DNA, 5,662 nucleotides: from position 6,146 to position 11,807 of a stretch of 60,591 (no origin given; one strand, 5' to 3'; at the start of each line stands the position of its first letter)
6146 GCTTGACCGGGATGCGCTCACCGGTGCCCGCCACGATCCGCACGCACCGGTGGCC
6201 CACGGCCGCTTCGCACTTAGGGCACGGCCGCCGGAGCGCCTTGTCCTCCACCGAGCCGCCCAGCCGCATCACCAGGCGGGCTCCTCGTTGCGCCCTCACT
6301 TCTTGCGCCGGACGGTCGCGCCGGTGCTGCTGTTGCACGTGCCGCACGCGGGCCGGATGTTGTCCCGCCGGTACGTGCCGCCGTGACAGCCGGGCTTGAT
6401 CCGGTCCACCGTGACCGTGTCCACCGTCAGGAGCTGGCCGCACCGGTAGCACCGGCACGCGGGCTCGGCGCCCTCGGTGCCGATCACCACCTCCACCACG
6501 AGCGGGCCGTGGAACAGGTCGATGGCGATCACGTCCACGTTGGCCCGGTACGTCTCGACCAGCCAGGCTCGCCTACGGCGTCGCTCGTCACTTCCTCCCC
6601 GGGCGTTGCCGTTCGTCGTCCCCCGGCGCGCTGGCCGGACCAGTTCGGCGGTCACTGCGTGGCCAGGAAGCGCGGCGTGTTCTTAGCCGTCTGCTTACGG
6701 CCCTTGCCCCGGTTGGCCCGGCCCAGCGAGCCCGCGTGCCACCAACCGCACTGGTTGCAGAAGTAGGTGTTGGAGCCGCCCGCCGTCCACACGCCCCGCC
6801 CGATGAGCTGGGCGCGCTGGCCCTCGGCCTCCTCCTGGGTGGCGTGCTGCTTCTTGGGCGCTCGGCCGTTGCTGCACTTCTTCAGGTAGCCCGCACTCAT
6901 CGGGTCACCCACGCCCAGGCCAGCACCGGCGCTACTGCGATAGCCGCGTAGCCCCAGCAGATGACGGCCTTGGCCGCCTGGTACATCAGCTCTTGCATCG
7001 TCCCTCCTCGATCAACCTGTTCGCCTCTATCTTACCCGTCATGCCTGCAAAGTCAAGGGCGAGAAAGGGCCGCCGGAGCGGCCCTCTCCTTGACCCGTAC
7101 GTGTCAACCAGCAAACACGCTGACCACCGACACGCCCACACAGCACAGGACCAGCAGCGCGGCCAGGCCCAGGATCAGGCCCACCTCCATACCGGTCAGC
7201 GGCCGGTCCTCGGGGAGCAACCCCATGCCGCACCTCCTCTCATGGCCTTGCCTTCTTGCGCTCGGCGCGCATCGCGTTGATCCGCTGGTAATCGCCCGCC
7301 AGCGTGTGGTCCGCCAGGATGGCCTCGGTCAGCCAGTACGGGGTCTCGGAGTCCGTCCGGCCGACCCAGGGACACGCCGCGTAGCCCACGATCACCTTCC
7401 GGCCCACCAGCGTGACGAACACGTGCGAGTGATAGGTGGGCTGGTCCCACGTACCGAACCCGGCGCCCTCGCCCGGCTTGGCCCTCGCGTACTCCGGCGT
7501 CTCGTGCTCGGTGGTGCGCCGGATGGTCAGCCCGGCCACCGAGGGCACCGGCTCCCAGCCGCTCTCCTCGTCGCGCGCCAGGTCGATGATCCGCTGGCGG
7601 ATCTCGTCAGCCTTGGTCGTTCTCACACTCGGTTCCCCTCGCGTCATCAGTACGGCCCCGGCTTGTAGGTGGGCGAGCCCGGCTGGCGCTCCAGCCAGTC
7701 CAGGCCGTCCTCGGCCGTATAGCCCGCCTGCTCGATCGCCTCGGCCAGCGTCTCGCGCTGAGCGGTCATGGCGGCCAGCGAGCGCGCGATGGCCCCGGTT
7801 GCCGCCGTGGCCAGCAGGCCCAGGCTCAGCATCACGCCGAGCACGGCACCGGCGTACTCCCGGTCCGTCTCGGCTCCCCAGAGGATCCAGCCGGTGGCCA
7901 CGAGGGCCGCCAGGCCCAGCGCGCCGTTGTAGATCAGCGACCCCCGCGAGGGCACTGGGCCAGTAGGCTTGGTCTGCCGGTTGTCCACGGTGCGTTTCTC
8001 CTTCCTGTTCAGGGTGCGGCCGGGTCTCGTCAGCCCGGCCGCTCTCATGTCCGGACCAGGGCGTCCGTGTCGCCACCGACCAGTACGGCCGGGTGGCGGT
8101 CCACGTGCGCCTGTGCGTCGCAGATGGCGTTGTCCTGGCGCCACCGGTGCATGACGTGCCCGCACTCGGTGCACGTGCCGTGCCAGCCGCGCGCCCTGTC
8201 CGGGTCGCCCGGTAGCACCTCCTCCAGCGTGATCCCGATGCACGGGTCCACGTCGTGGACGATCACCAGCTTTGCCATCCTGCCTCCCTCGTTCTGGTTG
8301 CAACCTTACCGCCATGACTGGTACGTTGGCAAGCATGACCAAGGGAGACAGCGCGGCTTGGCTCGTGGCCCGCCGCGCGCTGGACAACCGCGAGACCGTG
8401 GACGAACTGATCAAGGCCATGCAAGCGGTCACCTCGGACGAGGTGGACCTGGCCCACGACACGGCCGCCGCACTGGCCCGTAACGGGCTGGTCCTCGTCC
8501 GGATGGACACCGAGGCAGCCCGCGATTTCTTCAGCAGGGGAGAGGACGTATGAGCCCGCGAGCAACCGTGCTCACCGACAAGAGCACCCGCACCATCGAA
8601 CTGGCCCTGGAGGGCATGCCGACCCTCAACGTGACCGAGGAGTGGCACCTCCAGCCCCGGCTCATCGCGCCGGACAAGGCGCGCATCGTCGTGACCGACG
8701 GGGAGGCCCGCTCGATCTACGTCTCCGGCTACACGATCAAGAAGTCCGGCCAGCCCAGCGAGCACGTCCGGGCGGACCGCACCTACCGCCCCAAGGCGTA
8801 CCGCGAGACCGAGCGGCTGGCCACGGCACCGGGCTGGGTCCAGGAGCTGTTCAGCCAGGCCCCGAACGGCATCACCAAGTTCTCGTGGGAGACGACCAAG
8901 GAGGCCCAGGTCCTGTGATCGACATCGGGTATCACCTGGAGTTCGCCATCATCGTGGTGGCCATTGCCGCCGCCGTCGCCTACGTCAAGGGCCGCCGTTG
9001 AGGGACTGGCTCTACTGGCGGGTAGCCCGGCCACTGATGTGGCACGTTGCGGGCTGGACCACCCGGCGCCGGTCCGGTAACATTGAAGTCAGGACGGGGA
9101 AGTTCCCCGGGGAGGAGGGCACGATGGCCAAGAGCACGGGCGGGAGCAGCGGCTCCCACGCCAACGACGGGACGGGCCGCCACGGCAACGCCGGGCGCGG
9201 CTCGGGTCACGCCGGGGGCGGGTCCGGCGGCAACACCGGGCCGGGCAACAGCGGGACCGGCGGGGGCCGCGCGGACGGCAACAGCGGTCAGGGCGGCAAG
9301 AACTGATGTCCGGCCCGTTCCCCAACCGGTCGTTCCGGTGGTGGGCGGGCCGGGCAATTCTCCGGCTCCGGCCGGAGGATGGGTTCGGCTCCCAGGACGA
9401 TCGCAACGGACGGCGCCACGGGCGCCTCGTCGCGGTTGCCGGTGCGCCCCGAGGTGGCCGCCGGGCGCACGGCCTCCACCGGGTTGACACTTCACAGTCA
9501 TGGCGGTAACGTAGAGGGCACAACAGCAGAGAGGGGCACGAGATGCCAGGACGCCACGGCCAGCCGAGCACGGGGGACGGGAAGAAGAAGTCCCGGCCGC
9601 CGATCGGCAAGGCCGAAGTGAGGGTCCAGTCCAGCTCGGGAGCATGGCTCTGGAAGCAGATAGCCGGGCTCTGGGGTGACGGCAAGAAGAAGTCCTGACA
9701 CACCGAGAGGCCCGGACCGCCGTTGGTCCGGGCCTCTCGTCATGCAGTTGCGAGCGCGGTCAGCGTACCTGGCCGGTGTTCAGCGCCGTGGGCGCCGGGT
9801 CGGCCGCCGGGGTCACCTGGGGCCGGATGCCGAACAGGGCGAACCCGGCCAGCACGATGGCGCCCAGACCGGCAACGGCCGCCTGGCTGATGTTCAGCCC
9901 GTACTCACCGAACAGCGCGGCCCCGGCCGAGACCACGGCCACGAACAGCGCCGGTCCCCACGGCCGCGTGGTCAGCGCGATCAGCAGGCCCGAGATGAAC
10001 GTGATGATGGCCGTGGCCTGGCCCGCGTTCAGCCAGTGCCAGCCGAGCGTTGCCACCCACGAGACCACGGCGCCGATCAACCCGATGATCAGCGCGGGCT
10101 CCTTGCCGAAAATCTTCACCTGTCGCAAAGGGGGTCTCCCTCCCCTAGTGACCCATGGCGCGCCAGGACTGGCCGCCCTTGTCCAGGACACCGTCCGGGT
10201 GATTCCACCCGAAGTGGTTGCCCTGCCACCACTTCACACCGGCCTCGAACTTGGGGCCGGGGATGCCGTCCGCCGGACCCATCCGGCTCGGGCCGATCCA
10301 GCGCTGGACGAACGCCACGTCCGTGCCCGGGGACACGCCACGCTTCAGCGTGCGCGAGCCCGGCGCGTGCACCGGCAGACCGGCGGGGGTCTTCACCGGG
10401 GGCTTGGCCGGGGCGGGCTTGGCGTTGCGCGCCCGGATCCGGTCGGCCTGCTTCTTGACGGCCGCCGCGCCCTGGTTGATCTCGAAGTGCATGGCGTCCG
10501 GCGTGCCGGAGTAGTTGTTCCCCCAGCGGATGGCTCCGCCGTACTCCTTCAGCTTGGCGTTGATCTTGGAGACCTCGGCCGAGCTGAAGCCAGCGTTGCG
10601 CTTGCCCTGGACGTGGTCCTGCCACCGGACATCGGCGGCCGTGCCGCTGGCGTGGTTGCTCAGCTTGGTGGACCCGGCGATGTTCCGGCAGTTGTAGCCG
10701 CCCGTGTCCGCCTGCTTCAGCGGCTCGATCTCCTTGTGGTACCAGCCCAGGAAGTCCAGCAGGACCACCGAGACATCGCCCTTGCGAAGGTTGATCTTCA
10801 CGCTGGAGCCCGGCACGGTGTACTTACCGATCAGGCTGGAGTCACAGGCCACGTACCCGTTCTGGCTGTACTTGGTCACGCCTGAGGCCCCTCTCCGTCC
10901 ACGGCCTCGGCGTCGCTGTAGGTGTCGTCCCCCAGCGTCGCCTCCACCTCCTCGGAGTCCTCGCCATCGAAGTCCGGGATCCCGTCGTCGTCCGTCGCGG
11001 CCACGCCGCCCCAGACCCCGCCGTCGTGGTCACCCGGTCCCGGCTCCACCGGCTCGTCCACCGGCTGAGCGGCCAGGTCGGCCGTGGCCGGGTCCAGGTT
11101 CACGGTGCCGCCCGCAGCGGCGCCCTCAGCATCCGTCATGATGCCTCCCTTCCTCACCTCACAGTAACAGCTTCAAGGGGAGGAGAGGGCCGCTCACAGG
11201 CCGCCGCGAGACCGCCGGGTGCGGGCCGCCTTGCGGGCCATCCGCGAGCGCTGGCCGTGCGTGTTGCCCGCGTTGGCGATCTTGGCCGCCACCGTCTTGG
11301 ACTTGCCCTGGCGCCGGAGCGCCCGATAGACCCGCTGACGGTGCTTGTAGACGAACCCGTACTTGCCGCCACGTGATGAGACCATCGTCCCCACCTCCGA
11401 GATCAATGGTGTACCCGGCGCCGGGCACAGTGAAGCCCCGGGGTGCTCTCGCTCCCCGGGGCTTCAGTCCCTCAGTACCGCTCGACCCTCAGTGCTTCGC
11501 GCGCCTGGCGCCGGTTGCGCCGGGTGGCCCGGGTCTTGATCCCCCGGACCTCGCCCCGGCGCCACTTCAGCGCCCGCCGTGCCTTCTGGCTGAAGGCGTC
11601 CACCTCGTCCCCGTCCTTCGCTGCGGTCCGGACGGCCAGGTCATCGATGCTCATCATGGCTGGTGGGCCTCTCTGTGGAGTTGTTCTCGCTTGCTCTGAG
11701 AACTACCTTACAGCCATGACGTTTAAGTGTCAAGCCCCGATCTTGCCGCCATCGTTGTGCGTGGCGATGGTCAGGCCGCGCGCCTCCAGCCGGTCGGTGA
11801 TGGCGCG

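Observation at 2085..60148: An 18-bp dyad, TTGAC-N8-GTCAA, occurs far above chance and is written into coding sequence with rare codons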

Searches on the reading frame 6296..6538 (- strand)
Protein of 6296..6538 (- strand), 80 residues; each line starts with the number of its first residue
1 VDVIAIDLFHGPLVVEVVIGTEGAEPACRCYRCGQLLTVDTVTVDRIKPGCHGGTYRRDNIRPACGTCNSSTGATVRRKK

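Call 43: search_protein_families(library=phrogs, max_evalue=0.001, proteins=[window:6296-6538:-])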
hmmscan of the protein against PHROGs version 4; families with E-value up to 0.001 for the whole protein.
window:6296-6538:- (80 aa): 17 families
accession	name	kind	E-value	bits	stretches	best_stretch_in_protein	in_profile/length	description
phrog_960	-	DNA, RNA and nucleotide metabolism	2.8e-14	53.1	1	14-75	214-277/991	HNH endonuclease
phrog_22048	-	DNA, RNA and nucleotide metabolism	2.5e-11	44.3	1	30-76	3-49/61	HNH endonuclease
phrog_10696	-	DNA, RNA and nucleotide metabolism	2e-10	41.9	1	23-77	31-86/163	HNH endonuclease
phrog_338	-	DNA, RNA and nucleotide metabolism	1.6e-08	35.3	1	29-73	209-260/340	HNH endonuclease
phrog_2118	-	DNA, RNA and nucleotide metabolism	6.6e-08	33.4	1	28-72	177-221/301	HNH endonuclease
phrog_5718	-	DNA, RNA and nucleotide metabolism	6.7e-08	32.9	1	29-77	130-178/394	HNH endonuclease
phrog_1035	-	DNA, RNA and nucleotide metabolism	8e-08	33.5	1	28-73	160-211/271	endonuclease VII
phrog_7030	-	DNA, RNA and nucleotide metabolism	1.7e-07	31.9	1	28-77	27-77/161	HNH endonuclease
phrog_2214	-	DNA, RNA and nucleotide metabolism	1.7e-07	31.7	1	27-74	193-238/429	HNH endonuclease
phrog_1271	-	DNA, RNA and nucleotide metabolism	8.4e-07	29.7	1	28-78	267-321/361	HNH endonuclease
phrog_9545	-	DNA, RNA and nucleotide metabolism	1.7e-05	25.6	1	30-77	123-169/206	HNH endonuclease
phrog_6050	-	DNA, RNA and nucleotide metabolism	6e-05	23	1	28-75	312-360/402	HNH endonuclease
phrog_9645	-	DNA, RNA and nucleotide metabolism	9.7e-05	23.1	1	27-75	23-72/168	HNH endonuclease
phrog_8660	-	DNA, RNA and nucleotide metabolism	0.00014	23.1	1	28-73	125-177/196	HNH endonuclease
phrog_16726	-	DNA, RNA and nucleotide metabolism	0.00025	21.9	1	29-77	95-145/308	HNH endonuclease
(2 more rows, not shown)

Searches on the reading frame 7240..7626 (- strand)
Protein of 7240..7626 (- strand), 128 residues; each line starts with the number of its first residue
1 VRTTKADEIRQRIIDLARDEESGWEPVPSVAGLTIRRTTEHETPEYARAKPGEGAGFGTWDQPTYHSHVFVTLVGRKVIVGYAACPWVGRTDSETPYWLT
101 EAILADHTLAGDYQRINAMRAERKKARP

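Call 43: search_protein_families(library=phrogs, max_evalue=0.001, proteins=[window:7240-7626:-])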
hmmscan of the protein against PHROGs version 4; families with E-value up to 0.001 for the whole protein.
window:7240-7626:- (128 aa): 1 family
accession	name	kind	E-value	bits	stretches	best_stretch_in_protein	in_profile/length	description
phrog_19645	-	unknown function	2.7e-08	34.9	1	5-107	16-112/121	-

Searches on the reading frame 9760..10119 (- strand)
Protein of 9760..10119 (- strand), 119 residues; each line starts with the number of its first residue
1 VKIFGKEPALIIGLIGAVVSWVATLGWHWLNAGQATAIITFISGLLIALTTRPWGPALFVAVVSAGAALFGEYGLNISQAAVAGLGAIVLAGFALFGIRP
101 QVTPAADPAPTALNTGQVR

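Call 44: search_protein_families(library=phrogs, max_evalue=0.001, proteins=[window:9760-10119:-])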
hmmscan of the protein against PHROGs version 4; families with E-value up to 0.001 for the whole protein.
window:9760-10119:- (119 aa): 1 family
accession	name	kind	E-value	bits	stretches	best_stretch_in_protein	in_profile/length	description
phrog_9752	-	lysis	8.9e-30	104.3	1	1-110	4-116/125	holin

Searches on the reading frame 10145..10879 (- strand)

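Call 44: search_protein_families(library=phrogs, max_evalue=0.001, proteins=[window:10145-10879:-])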
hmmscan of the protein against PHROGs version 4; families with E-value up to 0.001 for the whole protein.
window:10145-10879:- (244 aa): 8 families
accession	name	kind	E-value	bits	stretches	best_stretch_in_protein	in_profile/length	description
phrog_1512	-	lysis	7.1e-35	122.5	1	3-231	10-233/314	endolysin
phrog_317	-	lysis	1.9e-15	58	1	4-135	2-136/492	endolysin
phrog_26250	-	lysis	2.3e-15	57.5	1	2-150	2-151/530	endolysin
phrog_2649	-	lysis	6.2e-10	40.4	1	66-222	70-219/261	endolysin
phrog_6523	-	lysis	1.5e-05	25.9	1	66-142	64-137/255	endolysin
phrog_1768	-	lysis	4.1e-05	22.4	1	52-138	956-1042/1577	endolysin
phrog_465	-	lysis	8e-05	23.1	1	71-153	99-184/292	endolysin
phrog_5115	-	moron, auxiliary metabolic gene and host takeover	0.00013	22.4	1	68-159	58-147/283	ferredoxin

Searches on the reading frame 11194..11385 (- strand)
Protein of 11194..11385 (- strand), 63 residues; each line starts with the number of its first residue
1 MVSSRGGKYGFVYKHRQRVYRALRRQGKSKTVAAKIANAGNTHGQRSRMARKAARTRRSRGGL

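Call 44: search_protein_families(library=phrogs, max_evalue=0.001, proteins=[window:11194-11385:-])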
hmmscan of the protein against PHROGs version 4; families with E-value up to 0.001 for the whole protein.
window:11194-11385:- (63 aa): 2 families
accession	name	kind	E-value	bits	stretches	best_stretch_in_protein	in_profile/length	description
phrog_4974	-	unknown function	4.9e-08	34.1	1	16-61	13-58/62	-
phrog_20929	-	unknown function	0.00035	22.3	1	16-57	24-66/121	-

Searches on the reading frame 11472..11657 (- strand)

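Call 44: search_protein_families(library=phrogs, max_evalue=0.001, proteins=[window:11472-11657:-])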
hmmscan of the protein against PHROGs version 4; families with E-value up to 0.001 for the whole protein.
window:11472-11657:- (61 aa): 1 family
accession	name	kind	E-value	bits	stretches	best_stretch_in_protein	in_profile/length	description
phrog_16066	-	unknown function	2.4e-07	31.5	1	16-60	9-52/53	-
